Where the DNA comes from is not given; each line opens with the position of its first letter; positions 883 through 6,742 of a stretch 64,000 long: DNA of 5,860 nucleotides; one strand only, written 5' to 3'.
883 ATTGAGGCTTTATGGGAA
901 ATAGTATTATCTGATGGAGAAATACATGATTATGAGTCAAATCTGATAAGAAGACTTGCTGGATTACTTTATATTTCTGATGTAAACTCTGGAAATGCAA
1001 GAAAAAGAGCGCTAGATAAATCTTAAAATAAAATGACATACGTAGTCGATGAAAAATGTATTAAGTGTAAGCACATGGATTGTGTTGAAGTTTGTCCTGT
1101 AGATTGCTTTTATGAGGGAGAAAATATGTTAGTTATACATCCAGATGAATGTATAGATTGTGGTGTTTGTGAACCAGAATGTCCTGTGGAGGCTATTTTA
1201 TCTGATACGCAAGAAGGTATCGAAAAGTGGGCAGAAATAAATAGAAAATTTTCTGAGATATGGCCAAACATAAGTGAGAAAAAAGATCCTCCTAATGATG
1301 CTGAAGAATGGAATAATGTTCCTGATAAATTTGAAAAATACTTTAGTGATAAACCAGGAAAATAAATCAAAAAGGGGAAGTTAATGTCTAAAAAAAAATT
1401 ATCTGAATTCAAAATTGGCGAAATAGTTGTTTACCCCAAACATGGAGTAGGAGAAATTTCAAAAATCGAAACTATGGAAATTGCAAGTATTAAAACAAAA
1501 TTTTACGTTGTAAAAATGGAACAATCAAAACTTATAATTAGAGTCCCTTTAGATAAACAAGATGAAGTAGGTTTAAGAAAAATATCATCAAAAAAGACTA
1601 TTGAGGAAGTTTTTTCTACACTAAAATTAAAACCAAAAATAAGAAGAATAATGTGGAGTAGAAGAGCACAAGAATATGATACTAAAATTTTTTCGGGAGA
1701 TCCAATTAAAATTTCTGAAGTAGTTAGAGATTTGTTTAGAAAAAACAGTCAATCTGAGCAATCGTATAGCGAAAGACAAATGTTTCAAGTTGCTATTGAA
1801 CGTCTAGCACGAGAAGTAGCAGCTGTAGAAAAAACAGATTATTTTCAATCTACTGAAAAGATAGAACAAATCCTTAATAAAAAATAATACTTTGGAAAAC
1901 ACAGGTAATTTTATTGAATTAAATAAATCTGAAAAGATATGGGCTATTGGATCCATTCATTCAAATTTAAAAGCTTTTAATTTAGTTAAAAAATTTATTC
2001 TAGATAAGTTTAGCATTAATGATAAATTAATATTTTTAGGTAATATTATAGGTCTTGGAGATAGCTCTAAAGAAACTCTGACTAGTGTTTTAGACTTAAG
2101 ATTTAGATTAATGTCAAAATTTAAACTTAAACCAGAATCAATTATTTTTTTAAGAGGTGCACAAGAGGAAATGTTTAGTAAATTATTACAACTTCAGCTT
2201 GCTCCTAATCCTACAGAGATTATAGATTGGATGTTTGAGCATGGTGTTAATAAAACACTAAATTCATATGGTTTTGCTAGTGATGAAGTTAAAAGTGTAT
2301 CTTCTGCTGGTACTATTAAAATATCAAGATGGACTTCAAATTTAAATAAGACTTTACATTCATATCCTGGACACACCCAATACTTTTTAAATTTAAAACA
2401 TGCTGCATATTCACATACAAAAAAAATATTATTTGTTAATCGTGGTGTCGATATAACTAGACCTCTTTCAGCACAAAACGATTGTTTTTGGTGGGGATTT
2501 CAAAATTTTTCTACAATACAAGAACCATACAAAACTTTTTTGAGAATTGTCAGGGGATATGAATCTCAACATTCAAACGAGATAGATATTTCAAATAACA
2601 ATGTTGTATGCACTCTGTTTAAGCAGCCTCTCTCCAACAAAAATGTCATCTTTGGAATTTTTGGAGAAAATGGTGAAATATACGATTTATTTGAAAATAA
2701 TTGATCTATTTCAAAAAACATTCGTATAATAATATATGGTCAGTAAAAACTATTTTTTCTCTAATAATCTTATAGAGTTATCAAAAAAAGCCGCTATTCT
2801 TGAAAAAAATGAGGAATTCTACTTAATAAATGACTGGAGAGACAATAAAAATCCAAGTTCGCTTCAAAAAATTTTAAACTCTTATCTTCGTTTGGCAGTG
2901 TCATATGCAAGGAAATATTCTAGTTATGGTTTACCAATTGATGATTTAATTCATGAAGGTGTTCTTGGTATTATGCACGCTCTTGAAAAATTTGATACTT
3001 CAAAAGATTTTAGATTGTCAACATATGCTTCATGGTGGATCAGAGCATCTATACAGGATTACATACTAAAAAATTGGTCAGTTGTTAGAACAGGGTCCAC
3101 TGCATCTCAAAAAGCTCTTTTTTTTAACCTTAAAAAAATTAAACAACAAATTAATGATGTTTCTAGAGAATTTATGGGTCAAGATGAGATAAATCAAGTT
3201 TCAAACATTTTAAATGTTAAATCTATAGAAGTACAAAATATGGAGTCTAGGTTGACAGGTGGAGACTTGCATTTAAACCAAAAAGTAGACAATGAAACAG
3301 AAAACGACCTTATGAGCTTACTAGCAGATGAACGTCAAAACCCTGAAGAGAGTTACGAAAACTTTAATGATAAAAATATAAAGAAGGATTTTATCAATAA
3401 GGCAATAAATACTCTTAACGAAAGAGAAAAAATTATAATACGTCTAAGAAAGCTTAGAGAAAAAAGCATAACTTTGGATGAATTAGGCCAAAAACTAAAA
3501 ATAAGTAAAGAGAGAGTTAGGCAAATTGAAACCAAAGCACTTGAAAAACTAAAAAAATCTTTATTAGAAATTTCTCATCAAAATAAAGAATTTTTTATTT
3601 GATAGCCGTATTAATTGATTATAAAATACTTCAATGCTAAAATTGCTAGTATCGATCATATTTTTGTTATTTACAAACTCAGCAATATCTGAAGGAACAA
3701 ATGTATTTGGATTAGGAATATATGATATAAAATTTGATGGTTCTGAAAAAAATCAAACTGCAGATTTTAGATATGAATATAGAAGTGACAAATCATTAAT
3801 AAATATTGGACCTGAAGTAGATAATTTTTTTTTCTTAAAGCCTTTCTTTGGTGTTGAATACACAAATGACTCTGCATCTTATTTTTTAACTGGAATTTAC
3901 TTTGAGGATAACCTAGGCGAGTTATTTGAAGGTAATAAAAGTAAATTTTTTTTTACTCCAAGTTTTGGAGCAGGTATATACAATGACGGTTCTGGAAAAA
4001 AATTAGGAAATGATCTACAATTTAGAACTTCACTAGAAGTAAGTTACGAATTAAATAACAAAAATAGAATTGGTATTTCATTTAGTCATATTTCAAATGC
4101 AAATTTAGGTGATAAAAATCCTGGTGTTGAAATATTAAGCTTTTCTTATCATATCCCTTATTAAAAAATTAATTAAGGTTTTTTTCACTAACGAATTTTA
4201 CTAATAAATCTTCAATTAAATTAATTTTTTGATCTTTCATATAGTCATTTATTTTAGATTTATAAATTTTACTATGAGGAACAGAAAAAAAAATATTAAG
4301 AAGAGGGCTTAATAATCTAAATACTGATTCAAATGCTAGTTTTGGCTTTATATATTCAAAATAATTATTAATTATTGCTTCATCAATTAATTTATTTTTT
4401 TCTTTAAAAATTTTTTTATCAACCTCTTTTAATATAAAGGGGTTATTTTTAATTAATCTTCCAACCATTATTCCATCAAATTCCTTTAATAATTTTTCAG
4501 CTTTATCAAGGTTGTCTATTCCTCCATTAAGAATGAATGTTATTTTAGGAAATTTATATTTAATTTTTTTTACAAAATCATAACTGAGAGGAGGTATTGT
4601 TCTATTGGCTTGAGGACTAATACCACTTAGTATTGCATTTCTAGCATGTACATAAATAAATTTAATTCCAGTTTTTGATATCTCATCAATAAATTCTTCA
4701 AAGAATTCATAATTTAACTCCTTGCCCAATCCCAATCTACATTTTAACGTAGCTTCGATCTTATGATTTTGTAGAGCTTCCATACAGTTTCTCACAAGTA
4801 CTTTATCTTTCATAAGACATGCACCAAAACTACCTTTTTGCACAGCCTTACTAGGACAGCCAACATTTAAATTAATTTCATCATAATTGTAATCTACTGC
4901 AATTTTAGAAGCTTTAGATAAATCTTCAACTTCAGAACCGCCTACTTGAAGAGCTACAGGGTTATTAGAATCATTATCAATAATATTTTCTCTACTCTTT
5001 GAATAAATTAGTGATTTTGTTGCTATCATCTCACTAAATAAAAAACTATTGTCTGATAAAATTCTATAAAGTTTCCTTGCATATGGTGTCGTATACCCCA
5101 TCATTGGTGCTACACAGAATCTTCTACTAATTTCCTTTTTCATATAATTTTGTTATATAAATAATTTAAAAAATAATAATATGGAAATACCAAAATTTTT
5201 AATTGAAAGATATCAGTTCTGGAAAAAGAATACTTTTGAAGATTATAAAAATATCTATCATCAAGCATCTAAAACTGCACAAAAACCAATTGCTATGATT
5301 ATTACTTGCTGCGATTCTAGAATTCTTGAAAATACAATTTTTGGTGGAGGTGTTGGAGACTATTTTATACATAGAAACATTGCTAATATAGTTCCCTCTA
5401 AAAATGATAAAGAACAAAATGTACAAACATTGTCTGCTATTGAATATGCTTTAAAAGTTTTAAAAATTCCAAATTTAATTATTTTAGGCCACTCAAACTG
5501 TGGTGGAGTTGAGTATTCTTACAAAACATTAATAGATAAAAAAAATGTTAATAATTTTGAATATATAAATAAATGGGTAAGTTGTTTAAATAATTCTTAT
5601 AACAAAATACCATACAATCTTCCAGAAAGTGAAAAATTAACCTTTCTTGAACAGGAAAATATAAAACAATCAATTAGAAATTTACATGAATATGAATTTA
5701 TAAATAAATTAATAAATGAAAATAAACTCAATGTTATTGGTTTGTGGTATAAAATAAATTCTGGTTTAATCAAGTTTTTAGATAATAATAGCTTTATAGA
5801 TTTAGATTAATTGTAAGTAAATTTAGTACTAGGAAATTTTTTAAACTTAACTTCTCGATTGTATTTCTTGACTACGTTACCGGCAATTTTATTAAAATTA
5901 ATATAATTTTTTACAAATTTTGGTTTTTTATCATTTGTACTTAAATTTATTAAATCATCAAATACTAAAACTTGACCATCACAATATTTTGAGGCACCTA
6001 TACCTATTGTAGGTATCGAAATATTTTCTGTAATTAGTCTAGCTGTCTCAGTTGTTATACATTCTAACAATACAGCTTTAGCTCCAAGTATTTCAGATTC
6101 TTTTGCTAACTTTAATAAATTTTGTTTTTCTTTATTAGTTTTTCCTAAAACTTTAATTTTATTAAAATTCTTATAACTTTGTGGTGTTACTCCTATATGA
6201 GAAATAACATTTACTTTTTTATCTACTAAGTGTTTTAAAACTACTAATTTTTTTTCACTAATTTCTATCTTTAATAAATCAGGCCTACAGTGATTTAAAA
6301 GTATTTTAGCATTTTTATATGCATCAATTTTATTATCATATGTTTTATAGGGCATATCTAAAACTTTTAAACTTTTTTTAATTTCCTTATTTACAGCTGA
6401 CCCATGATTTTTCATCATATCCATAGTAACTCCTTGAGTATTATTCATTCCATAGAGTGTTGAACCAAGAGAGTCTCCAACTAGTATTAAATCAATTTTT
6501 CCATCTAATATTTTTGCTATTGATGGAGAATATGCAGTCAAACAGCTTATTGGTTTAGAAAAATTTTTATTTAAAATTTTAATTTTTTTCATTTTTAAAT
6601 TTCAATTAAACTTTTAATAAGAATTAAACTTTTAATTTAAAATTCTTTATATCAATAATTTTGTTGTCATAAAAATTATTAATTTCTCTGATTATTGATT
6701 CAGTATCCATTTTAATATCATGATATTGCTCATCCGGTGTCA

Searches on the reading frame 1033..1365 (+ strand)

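Call 55: search_protein_families(library=ncbifam, proteins=[window:1033-1365:+], max_evalue=1e-8)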
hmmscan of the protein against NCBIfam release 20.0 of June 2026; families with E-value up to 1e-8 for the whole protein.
window:1033-1365:+ (110 aa): 7 families
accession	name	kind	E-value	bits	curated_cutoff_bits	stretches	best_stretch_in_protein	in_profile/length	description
NF045490.1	FdxA_Protbact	equivalog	5.1e-48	161.6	135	1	1-102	1-104/104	ferredoxin FdxA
NF045480.1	FdxA_Actino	equivalog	5.2e-24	84.6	125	1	1-75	1-77/107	ferredoxin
NF058577.1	FdxA_fam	equivalog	3.3e-15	56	65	1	1-54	1-52/52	4Fe-4S ferredoxin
NF040864.1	HgcB_ferredoxin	equivalog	2.9e-10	39.8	99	1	6-60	13-66/93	mercury methylation ferredoxin HgcB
NF038355.1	FDH3_beta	equivalog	9.4e-10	38.8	240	1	8-54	53-100/180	formate dehydrogenase FDH3 subunit beta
TIGR04105.1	FeFe_hydrog_B1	subfamily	2.2e-09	36.5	450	1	2-57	106-161/462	monomeric [FeFe] hydrogenase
TIGR01944.1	rnfB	subfamily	8.2e-09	35.3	68.7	1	2-68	108-174/190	RnfABCDGE type electron transport complex subunit B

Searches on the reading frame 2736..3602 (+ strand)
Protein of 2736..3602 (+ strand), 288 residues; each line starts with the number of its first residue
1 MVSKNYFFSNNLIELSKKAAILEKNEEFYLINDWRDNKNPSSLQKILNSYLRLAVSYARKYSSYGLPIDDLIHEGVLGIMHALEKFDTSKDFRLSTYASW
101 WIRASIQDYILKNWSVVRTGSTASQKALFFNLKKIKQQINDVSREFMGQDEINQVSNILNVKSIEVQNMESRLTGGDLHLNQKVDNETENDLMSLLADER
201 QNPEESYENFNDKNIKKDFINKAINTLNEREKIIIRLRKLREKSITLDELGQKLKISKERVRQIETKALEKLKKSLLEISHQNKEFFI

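Call 55: search_protein_families(library=ncbifam, proteins=[window:2736-3602:+], max_evalue=1e-8)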
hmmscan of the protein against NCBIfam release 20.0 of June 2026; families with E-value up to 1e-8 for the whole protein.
window:2736-3602:+ (288 aa): 41 families (the best 25 are shown)
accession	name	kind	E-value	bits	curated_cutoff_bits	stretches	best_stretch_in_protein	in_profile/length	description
NF005693.0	PRK07500.1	equivalog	4.3e-93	311.6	315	1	8-285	7-286/289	RNA polymerase factor sigma-32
NF005143.0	PRK06596.1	subfamily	2.7e-81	273.2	241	1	13-277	20-282/285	RNA polymerase factor sigma-32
TIGR02392.1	rpoH_proteo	equivalog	1e-78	264.7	323.1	1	13-276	7-268/270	RNA polymerase sigma factor RpoH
TIGR02997.1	Sig70-cyanoRpoD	subfamily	1.8e-43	148.9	384.5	1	43-273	76-298/298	RNA polymerase sigma factor, RpoD/SigA family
TIGR02394.1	rpoS_proteo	equivalog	6.6e-42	144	378.7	1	19-278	25-276/285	RNA polymerase sigma factor RpoS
NF041931.2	MzaA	equivalog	8e-41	140.7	800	1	44-274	478-703/726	MZA anti-phage system associated sigma-70 family RNA polymerase sigma factor MzaA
TIGR02393.1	RpoD_Cterm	equivalog_domain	2.7e-40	138.4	354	1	44-275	3-227/238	RNA polymerase sigma factor RpoD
NF004207.0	PRK05657.1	equivalog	4.1e-40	138.1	394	1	20-280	69-321/329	RNA polymerase sigma factor RpoS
NF005785.0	PRK07598.1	equivalog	1.7e-38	132.5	554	1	43-274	177-400/415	RNA polymerase sigma factor SigC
NF005920.0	PRK07921.1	subfamily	1.4e-36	126.1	464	1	42-274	91-316/328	RNA polymerase sigma factor SigB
NF005643.0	PRK07406.1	equivalog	2.5e-35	122.3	500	1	44-274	163-385/397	RNA polymerase sigma factor RpoD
TIGR02937.1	sigma70-ECF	superfamily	1.5e-34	119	42.9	1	43-276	3-165/165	sigma-70 family RNA polymerase sigma factor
NF005642.0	PRK07405.1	subfamily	5.4e-34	117.8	524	1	42-279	83-312/318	RNA polymerase sigma factor SigD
NF006666.0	PRK09210.1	equivalog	5.5e-34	118.1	572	1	19-275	111-359/370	RNA polymerase sigma factor RpoD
NF004615.0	PRK05949.1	subfamily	1.3e-31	109.7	530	1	42-276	92-318/327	RNA polymerase sigma factor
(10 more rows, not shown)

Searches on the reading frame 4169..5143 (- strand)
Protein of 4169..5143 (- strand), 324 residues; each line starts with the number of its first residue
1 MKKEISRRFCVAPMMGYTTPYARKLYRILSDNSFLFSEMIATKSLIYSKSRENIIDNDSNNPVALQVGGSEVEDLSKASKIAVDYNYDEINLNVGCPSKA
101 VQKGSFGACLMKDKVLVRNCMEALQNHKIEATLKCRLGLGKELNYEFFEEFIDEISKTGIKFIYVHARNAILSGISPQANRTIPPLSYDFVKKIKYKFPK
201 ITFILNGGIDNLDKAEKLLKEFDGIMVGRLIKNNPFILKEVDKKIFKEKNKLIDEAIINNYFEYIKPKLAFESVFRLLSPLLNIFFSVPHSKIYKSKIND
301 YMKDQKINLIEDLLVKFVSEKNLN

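Call 55: search_protein_families(library=ncbifam, proteins=[window:4169-5143:-], max_evalue=1e-8)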
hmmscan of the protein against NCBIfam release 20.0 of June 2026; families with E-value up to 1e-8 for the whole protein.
window:4169-5143:- (324 aa): 4 families
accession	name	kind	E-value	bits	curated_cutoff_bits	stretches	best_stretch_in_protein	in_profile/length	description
NF008774.0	PRK11815.1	equivalog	2.2e-98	329.3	269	1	3-310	9-321/337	tRNA dihydrouridine(20/20a) synthase DusA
TIGR00742.1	yjbN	subfamily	3.7e-85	286.1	397.2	1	7-310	1-309/318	tRNA dihydrouridine(20/20a) synthase DusA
TIGR00737.1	nifR3_yhdG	equivalog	1.2e-33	116.7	293.3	1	6-248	7-242/319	tRNA dihydrouridine synthase DusB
NF007838.0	PRK10550.1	equivalog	1.1e-10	41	395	1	56-239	58-235/312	tRNA dihydrouridine(16) synthase DusC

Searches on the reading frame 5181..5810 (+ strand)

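Call 55: search_protein_families(library=ncbifam, proteins=[window:5181-5810:+], max_evalue=1e-8)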
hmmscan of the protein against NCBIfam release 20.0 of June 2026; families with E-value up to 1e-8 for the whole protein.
window:5181-5810:+ (209 aa): 2 families
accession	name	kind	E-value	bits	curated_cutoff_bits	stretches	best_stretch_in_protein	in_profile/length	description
NF007756.0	PRK10437.1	equivalog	3.8e-20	72.3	251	1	6-201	6-192/220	carbonate dehydratase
NF011765.0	PRK15219.1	subfamily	4.1e-15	55.9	221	1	26-200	80-244/245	carbonic anhydrase family protein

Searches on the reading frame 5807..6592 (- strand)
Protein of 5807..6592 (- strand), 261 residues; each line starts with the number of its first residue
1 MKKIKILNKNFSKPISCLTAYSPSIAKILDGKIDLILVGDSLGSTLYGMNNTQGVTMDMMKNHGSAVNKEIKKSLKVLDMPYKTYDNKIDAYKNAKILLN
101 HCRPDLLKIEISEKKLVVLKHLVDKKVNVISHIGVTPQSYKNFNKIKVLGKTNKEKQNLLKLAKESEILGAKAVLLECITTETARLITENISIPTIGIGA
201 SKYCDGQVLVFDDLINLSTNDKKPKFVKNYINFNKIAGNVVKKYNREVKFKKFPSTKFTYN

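Call 18: search_protein_families(library=ncbifam, proteins=[window:5807-6592:-], max_evalue=0.00001)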
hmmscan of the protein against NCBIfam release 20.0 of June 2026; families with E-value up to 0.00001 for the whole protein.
window:5807-6592:- (261 aa): 2 families
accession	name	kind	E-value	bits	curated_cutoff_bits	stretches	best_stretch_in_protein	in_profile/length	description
NF001452.0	PRK00311.1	subfamily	1.6e-75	253.9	272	1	9-260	14-266/267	3-methyl-2-oxobutanoate hydroxymethyltransferase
TIGR00222.1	panB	equivalog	2.5e-68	230.5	207.55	1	9-260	12-263/264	3-methyl-2-oxobutanoate hydroxymethyltransferase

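Call 48: find_encoding_contigs(protein=window:5807-6592:-, flank=4000, max_places=6)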
Protein window:5807-6592:- (261 aa): no gene with exactly this product is on record in the collection.
